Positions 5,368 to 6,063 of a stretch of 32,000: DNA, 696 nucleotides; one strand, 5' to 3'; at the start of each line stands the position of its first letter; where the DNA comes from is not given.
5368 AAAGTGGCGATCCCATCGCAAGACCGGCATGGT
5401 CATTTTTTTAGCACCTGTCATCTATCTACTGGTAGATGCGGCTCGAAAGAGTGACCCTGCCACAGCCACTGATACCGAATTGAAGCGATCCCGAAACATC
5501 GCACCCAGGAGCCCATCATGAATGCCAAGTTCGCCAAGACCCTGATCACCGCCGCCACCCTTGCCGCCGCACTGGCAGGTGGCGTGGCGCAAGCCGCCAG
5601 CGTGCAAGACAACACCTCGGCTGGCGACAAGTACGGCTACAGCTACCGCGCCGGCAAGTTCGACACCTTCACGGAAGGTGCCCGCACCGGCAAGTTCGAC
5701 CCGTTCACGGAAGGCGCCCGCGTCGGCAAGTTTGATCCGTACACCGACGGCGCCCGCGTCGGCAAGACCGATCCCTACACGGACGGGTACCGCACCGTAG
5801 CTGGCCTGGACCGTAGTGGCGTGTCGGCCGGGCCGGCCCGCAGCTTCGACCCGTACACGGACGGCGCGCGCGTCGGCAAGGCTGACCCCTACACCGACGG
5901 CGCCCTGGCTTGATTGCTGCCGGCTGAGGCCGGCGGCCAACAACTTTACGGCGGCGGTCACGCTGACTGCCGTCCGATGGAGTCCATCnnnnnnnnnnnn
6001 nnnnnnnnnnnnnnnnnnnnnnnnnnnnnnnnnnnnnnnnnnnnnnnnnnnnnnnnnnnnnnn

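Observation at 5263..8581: Tandemly duplicated TetR-gated module: secreted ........-repeat protein, 33-aa membrane micropeptide and TetR repressor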

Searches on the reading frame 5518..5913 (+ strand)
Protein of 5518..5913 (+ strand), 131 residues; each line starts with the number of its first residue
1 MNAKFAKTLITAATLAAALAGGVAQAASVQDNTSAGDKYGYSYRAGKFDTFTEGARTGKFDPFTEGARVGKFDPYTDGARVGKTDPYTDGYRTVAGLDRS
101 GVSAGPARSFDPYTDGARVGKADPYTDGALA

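Call 4: search_protein_families(library=pfam, proteins=[window:5518-5913:+], max_evalue=1)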
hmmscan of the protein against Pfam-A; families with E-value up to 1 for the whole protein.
window:5518-5913:+ (131 aa): 1 family
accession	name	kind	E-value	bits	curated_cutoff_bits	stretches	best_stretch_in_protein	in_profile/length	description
PF04829.18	PT-VENN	-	0.087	13.4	20.3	1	7-30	10-35/52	Pre-toxin domain with VENN motif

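Call 5: search_protein_families(library=ncbifam, proteins=[window:5518-5913:+], max_evalue=1)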
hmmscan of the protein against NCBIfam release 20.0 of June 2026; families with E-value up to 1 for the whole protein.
window:5518-5913:+ (131 aa): 1 family
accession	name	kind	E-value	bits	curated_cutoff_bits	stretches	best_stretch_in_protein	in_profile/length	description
TIGR00125.1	cyt_tran_rel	domain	0.35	11.1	27.7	0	58-66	6-14/65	adenylyltransferase/cytidyltransferase family protein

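Call 7: find_homologous_proteins(query=window:5518-5913:+)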
Query window:5518-5913:+ (131 aa): 569 proteins with E <= 0.001 among 1176 candidates; the best 120 are listed.
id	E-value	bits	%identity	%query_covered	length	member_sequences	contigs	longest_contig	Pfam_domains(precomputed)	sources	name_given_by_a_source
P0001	2.9e-76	272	99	100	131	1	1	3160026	-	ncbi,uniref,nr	ncbi:hypothetical protein [Cupriavidus sp. BIC8F]|uniref:hypothetical protein n=1 Tax=Cupriavidus sp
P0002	6.3e-68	245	89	100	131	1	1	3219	-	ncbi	-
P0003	9.6e-67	241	88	79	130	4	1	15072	-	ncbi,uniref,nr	ncbi:conserved exported hypothetical protein [Cupriavidus necator]|uniref:Copper resistance protein 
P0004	1.8e-62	227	66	95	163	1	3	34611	-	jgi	-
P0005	9.5e-61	222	85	98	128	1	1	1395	-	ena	-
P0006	5.8e-60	219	85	100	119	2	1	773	-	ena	-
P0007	2.8e-58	214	80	98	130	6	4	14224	-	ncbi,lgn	ncbi:hypothetical protein D3C81_953200 [compost metagenome]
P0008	2.5e-55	204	67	100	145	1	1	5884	-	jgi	jgi:hypothetical protein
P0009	3.1e-54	201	57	95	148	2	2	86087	-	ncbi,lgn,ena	-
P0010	5.0e-53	197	75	79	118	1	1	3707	-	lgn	-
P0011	4.6e-52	194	60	89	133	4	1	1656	-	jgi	-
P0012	2.3e-51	191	80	89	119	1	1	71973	-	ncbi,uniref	ncbi:hypothetical protein, partial [Cupriavidus sp. amp6]|uniref:hypothetical protein n=1 Tax=Cupria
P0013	4.6e-51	190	61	95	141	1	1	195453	-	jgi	-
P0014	8.0e-51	190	75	96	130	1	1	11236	-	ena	-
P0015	8.7e-47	176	58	97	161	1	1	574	-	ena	-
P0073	3.9e-30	123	48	96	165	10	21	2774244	-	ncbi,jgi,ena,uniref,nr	ncbi:hypothetical protein ACUXAV_002458 [Cupriavidus metallidurans]|uniref:Protein involved in acute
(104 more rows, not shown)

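Call 27: find_encoding_contigs(protein=P0073, flank=3000, max_places=3)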
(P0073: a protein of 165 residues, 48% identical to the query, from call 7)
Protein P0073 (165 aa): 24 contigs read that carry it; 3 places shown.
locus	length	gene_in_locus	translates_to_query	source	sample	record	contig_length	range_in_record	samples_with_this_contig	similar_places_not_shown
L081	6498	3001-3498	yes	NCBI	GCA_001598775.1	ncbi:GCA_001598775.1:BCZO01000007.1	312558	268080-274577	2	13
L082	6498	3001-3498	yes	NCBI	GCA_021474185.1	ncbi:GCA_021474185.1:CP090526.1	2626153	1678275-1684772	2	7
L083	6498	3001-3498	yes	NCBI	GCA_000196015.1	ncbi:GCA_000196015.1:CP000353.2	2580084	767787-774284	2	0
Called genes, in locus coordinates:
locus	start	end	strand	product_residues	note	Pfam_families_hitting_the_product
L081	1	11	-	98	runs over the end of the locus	-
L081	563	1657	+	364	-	PF00015:MCPsignal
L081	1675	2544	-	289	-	PF00561:Abhydrolase_1 (faint), PF12146:Hydrolase_4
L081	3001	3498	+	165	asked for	-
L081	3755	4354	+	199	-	PF00440:TetR_N, PF16925:TetR_C_13 (weak)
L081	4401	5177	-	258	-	PF12146:Hydrolase_4, PF00561:Abhydrolase_1 (weak)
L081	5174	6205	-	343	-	PF00246:Peptidase_M14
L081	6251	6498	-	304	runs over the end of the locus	PF00126:HTH_1, PF13556:HTH_30 (weak), PF03466:LysR_substrate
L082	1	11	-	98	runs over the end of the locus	-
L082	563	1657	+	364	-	PF00015:MCPsignal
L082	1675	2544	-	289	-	PF00561:Abhydrolase_1 (faint), PF12146:Hydrolase_4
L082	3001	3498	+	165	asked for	-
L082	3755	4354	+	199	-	PF00440:TetR_N, PF16925:TetR_C_13 (weak)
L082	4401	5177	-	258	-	PF12146:Hydrolase_4, PF00561:Abhydrolase_1 (weak)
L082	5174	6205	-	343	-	PF00246:Peptidase_M14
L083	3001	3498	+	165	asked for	-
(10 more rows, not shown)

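Call 64: predict_structure(alignment_id=A7)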
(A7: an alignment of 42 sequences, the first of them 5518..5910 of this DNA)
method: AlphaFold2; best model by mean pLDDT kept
length: 131 residues; sequences in the alignment: 42
mean_pLDDT: 53.7   pTM: 0.16
mean pLDDT of the five models: 53.7, 50.0, 49.2, 48.3, 48.2
residues with pLDDT >= 90: 0; 70-90: 0; 50-70: 101; < 50: 30
segments of 3 or more residues with pLDDT < 50: 25-29, 65-67, 76-80
pLDDT, mean of each block of 10 residues (from residue 1): 61 60 48 52 56 52 50 49 50 53 56 56 55 46
secondary structure, 60 per line:
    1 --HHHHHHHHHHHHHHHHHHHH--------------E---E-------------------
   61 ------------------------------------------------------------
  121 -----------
elements in order: H3-22

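Call 83: search_protein_representatives(alignment_id=A7)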
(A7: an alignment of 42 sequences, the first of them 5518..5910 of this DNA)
Query: 42 sequences, 130 profile positions. Proteins with E-value up to 0.001 (for the whole library): 291; up to 1e-10: 140; up to 1e-30: 16. The best 150 are listed.
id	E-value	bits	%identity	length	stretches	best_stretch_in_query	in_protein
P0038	1.7e-47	177.1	-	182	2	1-127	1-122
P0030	4.3e-47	175.8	-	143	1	4-129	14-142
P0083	9.3e-44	165.0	-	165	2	4-92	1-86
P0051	1.1e-43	164.8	-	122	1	2-129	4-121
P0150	6.4e-40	152.6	-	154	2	1-129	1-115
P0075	9.9e-39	148.8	-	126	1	6-129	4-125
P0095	1.7e-37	144.8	-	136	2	1-128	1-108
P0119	2.3e-37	144.4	-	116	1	5-129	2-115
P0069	3.8e-36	140.4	-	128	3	60-112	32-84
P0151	1.2e-35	138.8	-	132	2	1-116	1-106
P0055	1.0e-34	135.8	-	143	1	1-111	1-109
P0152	4.2e-33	130.6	-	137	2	1-118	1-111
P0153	7.9e-33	129.7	-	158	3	9-85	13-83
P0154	6.8e-32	126.7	-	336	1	29-123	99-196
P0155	7.5e-31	123.3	-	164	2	5-129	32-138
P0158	1.6e-28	115.7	-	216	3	45-129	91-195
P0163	1.0e-26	109.9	-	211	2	2-74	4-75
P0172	2.2e-23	99.1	-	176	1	1-116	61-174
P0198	1.9e-17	80.0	-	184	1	30-117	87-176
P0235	3.1e-13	66.3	-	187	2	4-108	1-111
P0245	1.1e-12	64.5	-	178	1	56-118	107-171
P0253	2.6e-12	63.3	-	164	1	3-83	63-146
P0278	7.5e-11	58.6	-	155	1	22-120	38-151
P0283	1.3e-10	57.8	-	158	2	56-107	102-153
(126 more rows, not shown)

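Call 84: search_protein_families(library=pfam, proteins=[P0154, P0158, P0163, P0172, P0198, P0235, P0245, P0253, P0278, P0283], max_evalue=0.01)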
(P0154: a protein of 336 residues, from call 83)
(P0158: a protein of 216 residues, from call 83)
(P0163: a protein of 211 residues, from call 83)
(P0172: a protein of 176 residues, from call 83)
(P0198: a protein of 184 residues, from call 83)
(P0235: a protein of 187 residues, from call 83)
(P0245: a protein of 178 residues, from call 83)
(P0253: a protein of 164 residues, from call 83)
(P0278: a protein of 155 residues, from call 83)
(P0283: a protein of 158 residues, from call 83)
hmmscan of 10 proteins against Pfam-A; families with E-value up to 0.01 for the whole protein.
P0154 (336 aa): 0 families

P0158 (216 aa): 0 families

P0163 (211 aa): 0 families

P0172 (176 aa): 0 families

P0198 (184 aa): 0 families

P0235 (187 aa): 0 families

P0245 (178 aa): 0 families

P0253 (164 aa): 0 families

P0278 (155 aa): 0 families

P0283 (158 aa): 0 families

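Call 88: search_dna_similar(query=window:5518-5910:+, collection=plasmids, mode=protein, max_rows=30, max_evalue=0.001)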
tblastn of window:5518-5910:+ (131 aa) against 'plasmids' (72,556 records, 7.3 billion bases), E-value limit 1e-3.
Records with a match: 160; places in all: 356; records where one place covers at least 80% of the query: 0.
Best place of each record, by identity: 60-80% 11; <60% 149.
By first word of the organism name: Ralstonia 139; Cupriavidus 21.
By predicted mobility (MOB-suite, as given by PLSDB): mobilizable 112; non-mobilizable 39; conjugative 9.
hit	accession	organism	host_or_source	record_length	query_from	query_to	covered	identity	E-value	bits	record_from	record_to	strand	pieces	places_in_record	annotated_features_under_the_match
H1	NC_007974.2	Cupriavidus metallidurans CH34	-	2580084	36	129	72%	69.5%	3e-33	129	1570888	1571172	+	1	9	none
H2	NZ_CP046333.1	Cupriavidus metallidurans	sedimentation pond in a zinc factory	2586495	36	129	72%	69.5%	3e-33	129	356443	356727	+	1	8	none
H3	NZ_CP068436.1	Cupriavidus necator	heavy metal containmented soil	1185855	35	129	73%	67.7%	3e-32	126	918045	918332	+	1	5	none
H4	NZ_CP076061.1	Cupriavidus sp. EM10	Pure-cultured cell,sewage water sludge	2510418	35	131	74%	66.0%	1e-29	118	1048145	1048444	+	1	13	none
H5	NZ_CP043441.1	Cupriavidus campinensis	cell culture,soil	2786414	34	129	73%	64.0%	2e-26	109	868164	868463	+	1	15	none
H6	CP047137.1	Ralstonia solanacearum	Potato,Single cell,tuber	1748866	37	131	73%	60.8%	8e-15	142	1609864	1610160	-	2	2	hypothetical protein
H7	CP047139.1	Ralstonia solanacearum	Potato,Single cell,tuber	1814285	37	131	73%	60.8%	8e-15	142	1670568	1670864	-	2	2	hypothetical protein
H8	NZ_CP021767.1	Ralstonia solanacearum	Solanum lycopersicum,Tomato with ...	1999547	46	131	66%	63.7%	1e-18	87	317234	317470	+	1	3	none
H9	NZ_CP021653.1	Ralstonia solanacearum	Solanum lycopersicum,Tomato with ...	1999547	46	131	66%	61.5%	3e-17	83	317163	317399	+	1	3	none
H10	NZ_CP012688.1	Ralstonia solanacearum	Solanum commersonii,whole organism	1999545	46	131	66%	61.5%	3e-17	83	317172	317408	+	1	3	none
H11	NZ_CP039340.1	Ralstonia pseudosolanacearum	-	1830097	46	131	66%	60.4%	1e-16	81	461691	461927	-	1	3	none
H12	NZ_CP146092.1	Ralstonia sp. RRA.1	-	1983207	31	131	77%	51.4%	3e-15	77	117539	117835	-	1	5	none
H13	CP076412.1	Ralstonia wenshanensis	soil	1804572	44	131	67%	58.1%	1e-16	82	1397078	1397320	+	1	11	hypothetical protein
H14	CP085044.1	Ralstonia solanacearum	sunflower,cell culture,stem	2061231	46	131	66%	59.3%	1e-16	81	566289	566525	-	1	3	hypothetical protein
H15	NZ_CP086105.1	Ralstonia sp. RS650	sunflower,cell culture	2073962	46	131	66%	59.3%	1e-16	81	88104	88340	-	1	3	none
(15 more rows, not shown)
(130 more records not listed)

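Call 89: get_annotated_region(hit=H1, flank=2500)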
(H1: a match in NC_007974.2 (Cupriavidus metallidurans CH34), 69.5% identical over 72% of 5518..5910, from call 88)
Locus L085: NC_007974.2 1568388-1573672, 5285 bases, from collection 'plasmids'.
description: Cupriavidus metallidurans CH34 megaplasmid, complete sequence
organism: Cupriavidus metallidurans CH34 (NCBI taxid 266264)
taxonomy: Bacteria; Pseudomonadota; Betaproteobacteria; Burkholderiales; Burkholderiaceae; Cupriavidus; Cupriavidus metallidurans; Cupriavidus metallidurans CH34
host: -; source: -; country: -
typing (MOB-suite, as given by PLSDB): mobilizable; replicon rep_cluster_104,rep_cluster_1581,rep_cluster_80; relaxase MOBP,MOBP
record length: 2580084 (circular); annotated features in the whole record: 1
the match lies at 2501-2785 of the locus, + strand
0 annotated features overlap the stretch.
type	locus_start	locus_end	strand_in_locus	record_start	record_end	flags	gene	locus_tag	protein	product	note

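Call 90: get_annotated_region(hit=H8, flank=2500)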
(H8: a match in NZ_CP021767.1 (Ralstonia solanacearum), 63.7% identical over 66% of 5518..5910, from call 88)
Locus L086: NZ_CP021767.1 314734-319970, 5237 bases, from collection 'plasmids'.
description: Ralstonia solanacearum strain RS 489 plasmid unnamed, complete sequence
organism: Ralstonia solanacearum (NCBI taxid 305)
taxonomy: Bacteria; Pseudomonadota; Betaproteobacteria; Burkholderiales; Burkholderiaceae; Ralstonia; Ralstonia solanacearum
host: -; source: Solanum lycopersicum,Tomato with bacterial wilt; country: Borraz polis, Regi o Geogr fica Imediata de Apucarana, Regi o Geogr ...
typing (MOB-suite, as given by PLSDB): mobilizable; relaxase MOBP
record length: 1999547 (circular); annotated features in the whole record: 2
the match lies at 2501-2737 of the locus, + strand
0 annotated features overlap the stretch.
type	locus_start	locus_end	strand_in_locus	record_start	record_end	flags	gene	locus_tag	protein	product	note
